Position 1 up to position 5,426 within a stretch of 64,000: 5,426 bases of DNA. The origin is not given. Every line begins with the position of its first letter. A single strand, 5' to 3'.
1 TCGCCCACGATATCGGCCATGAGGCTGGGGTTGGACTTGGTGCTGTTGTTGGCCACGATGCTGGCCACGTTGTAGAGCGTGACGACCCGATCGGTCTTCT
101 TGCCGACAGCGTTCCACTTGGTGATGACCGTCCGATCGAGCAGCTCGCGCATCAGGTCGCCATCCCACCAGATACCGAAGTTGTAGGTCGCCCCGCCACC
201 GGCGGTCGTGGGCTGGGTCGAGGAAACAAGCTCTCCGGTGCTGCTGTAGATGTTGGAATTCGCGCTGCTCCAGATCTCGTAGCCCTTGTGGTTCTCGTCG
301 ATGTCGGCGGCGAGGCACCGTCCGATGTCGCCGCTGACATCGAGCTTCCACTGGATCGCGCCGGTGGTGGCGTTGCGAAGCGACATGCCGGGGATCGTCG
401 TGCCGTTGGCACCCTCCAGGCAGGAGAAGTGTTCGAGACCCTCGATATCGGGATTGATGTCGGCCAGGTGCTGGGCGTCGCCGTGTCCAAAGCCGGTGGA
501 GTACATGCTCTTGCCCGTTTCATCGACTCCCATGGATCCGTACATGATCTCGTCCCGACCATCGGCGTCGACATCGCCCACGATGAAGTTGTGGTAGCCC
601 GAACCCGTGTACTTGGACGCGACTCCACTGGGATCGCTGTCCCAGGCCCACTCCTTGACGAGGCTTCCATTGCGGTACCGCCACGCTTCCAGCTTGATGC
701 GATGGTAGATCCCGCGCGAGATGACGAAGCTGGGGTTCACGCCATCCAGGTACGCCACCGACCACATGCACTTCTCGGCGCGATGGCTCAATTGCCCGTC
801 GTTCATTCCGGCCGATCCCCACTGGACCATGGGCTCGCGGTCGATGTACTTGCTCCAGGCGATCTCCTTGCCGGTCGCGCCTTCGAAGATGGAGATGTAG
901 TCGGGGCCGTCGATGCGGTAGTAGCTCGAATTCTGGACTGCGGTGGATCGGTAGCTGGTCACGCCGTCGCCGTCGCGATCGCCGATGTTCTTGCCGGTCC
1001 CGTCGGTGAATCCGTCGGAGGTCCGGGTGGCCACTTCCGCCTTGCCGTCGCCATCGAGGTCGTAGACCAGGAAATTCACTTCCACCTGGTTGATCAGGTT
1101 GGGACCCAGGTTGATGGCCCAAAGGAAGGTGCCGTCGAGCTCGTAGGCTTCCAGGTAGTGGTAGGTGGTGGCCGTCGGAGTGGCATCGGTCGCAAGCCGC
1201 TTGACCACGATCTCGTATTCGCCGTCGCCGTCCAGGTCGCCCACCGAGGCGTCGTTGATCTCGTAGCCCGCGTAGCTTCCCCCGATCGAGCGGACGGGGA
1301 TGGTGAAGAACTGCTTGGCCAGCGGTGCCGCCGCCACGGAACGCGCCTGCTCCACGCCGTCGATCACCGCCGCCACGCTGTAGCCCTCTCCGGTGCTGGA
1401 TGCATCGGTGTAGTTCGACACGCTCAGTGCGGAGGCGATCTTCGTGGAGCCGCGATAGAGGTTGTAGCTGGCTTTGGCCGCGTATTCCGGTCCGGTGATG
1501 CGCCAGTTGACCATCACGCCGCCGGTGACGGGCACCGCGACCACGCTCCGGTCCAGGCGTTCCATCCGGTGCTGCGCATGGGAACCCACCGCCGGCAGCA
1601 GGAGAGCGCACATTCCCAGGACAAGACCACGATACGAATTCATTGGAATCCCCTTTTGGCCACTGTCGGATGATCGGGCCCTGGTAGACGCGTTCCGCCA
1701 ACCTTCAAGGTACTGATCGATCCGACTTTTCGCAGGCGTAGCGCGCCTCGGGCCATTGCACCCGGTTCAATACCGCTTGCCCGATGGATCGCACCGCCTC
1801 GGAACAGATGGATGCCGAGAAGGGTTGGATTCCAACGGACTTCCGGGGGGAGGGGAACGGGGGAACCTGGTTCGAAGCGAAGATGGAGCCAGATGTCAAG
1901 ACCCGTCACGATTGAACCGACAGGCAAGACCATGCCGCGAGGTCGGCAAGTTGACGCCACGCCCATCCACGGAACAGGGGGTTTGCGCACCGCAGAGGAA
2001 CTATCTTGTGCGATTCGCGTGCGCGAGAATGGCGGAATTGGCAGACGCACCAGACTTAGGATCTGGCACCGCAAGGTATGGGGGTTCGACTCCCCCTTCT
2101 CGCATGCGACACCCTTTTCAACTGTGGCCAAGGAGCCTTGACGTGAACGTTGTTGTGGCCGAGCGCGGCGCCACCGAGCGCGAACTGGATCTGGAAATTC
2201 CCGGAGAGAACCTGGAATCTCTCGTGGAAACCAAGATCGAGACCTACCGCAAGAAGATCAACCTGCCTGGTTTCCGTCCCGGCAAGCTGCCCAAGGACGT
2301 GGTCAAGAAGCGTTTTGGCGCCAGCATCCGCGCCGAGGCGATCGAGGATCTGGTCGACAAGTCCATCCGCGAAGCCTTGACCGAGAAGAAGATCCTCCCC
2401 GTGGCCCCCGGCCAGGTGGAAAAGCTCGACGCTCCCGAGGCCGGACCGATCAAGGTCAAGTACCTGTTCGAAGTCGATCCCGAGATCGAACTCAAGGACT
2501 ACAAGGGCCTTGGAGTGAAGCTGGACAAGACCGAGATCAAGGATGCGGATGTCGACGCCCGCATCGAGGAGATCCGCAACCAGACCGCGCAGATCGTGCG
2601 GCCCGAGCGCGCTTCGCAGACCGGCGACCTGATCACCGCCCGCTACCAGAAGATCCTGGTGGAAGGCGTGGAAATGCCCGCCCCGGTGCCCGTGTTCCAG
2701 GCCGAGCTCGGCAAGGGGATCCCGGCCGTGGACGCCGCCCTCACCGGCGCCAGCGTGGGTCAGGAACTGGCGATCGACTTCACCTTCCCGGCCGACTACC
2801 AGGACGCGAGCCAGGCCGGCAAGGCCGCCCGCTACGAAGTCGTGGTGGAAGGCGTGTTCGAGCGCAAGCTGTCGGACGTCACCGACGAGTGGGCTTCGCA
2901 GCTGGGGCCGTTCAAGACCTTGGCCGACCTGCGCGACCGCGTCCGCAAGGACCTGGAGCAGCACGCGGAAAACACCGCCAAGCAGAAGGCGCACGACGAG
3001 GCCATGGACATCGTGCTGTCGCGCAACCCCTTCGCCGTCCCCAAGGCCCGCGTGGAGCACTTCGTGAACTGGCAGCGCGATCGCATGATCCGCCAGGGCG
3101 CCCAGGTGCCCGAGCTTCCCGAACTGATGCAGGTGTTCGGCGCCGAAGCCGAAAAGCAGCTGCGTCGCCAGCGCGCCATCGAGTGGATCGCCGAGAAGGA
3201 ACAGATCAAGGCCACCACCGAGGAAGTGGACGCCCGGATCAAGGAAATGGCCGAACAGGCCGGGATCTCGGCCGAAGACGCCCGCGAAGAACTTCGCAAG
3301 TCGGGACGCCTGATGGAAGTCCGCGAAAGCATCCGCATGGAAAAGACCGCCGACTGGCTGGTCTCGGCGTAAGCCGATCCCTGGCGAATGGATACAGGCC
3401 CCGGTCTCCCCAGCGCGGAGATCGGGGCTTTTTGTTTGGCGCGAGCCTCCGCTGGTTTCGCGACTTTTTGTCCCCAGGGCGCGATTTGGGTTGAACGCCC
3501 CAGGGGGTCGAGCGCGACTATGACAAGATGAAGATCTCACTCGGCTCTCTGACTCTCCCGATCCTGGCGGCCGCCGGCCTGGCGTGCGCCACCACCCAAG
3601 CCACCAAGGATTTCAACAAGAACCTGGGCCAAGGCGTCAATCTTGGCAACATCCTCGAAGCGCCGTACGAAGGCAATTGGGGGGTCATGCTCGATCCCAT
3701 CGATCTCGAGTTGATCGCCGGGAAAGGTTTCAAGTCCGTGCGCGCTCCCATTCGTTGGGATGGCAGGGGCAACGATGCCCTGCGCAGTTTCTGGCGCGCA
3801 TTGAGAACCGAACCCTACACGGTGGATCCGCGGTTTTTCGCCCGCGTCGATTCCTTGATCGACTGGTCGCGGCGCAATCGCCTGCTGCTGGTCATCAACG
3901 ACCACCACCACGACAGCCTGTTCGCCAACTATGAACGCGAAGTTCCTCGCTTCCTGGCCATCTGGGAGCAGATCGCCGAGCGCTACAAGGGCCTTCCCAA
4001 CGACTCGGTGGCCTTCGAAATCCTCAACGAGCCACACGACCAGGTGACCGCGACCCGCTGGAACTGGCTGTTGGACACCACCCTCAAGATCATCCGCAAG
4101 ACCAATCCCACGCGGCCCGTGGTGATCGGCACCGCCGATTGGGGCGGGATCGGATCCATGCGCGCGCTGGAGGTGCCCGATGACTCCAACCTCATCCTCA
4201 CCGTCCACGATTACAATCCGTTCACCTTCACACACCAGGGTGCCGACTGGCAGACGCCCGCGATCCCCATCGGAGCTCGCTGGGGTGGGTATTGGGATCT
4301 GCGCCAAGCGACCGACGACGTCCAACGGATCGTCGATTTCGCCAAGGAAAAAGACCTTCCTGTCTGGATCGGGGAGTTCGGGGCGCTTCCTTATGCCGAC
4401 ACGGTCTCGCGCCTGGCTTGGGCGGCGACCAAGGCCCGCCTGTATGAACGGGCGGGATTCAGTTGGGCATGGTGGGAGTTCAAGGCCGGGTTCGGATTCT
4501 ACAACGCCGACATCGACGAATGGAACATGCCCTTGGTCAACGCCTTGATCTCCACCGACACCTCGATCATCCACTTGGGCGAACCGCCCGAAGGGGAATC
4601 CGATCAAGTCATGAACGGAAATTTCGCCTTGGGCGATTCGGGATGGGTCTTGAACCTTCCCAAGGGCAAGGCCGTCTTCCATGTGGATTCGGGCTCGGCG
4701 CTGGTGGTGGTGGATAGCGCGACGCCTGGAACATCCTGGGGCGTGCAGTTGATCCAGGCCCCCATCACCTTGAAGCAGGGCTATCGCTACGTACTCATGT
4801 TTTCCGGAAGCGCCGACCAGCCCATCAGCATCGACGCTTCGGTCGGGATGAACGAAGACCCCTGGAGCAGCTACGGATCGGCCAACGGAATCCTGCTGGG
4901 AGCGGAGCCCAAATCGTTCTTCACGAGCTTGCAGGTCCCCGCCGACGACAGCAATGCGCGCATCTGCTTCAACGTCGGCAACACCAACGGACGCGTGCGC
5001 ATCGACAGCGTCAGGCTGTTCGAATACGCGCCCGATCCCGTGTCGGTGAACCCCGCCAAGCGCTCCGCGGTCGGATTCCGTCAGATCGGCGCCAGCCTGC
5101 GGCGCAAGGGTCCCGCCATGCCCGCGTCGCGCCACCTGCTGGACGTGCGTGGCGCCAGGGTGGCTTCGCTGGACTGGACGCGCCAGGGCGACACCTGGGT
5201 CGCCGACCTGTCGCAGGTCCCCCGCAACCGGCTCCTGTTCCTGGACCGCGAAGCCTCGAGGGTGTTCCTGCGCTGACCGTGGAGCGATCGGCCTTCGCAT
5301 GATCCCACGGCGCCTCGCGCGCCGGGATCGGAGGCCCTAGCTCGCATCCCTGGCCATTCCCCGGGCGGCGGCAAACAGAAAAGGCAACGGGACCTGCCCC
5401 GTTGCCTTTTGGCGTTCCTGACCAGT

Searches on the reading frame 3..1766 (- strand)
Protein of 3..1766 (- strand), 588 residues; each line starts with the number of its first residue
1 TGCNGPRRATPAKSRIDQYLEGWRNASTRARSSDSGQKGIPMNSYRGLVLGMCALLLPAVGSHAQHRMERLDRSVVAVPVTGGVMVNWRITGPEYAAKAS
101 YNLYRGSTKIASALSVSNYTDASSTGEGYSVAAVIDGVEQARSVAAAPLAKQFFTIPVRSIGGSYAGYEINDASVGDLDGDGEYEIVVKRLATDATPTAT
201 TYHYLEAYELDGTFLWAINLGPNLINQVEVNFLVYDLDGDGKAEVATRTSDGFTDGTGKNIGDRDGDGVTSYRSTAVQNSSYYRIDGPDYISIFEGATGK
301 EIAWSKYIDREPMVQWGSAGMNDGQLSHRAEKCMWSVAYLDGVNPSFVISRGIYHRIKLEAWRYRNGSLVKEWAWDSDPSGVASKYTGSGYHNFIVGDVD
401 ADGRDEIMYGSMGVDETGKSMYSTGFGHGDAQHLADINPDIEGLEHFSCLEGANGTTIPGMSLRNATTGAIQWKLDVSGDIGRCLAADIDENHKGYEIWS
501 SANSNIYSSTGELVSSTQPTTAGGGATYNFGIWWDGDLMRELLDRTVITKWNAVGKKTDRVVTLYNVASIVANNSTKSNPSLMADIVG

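Call 12: search_protein_families(library=pfam, proteins=[window:3-1766:-], max_evalue=0.001)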
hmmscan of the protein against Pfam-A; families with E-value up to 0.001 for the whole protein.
window:3-1766:- (588 aa): 4 families
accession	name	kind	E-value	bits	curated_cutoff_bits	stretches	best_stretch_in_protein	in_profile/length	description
PF21348.3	RGL11_C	-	2.8e-120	402.9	27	1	163-588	17-421/490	Rhamnogalacturonan lyase family 11, C-terminal domain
PF18370.7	RGI_lyase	-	3.2e-19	69.5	27.8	1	67-147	2-84/86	Rhamnogalacturonan I lyases beta-sheet domain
PF01839.29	FG-GAP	-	3.7e-07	30.3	22.1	0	173-188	5-20/37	FG-GAP repeat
PF13517.12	FG-GAP_3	-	3.3e-06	28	26.9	0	359-408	18-60/61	FG-GAP-like repeat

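Call 97: search_protein_families(library=ncbifam, proteins=[window:3-1766:-], max_evalue=0.001)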
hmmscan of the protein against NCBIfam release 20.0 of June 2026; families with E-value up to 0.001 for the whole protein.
window:3-1766:- (588 aa): 0 families

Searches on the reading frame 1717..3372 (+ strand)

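Call 12: search_protein_families(library=pfam, proteins=[window:1717-3372:+], max_evalue=0.001)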
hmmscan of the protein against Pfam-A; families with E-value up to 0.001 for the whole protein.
window:1717-3372:+ (551 aa): 2 families
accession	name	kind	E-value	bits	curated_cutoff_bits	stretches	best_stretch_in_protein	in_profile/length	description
PF05697.18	Trigger_N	-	1.8e-35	122.8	22.2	1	145-286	3-144/144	Bacterial trigger factor protein (TF)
PF05698.19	Trigger_C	-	1.5e-23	84.1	22.7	1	401-549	1-161/162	Bacterial trigger factor protein (TF) C-terminus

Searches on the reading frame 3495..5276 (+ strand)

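Call 12: search_protein_families(library=pfam, proteins=[window:3495-5276:+], max_evalue=0.001)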
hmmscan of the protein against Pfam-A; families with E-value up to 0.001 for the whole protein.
window:3495-5276:+ (593 aa): 2 families
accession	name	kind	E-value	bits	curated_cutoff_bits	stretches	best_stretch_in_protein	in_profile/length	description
PF00150.24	Cellulase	-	8.6e-42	143.9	23.5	1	71-330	27-269/272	Cellulase (glycosyl hydrolase family 5)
PF02018.23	CBM_4_9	-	2.1e-07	31.8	25.9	1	370-496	2-133/136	Carbohydrate binding domain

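Call 97: search_protein_families(library=ncbifam, proteins=[window:3495-5276:+], max_evalue=0.001)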
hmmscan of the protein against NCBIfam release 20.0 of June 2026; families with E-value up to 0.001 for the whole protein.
window:3495-5276:+ (593 aa): 0 families
